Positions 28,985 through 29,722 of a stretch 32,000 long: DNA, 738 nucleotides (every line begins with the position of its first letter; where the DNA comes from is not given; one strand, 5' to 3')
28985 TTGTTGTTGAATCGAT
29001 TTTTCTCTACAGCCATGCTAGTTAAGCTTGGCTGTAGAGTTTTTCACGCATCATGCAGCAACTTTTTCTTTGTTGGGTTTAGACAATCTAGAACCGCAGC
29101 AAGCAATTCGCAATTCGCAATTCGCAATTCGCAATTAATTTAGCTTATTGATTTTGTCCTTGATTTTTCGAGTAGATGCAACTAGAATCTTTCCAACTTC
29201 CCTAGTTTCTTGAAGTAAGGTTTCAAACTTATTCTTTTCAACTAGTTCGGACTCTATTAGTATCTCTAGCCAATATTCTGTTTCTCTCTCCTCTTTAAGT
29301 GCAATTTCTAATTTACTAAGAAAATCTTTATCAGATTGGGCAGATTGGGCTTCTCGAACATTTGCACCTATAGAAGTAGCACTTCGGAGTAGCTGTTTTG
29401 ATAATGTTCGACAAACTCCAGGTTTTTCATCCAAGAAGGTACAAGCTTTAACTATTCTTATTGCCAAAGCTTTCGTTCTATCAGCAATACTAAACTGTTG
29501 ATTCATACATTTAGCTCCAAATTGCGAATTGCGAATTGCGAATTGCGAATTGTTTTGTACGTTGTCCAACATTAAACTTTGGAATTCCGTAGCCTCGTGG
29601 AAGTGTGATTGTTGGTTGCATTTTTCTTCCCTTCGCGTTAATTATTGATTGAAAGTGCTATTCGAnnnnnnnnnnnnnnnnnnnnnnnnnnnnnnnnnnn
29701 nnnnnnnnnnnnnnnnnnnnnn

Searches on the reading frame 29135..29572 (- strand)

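Call 46: search_protein_families(library=pfam, proteins=[window:29135-29572:-], max_evalue=0.001)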
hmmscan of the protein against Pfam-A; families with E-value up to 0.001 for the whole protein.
window:29135-29572:- (145 aa): 1 family
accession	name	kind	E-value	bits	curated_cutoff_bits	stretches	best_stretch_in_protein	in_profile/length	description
PF05635.17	23S_rRNA_IVP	-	8.7e-24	84.2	33.8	1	28-131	4-105/106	23S rRNA-intervening sequence protein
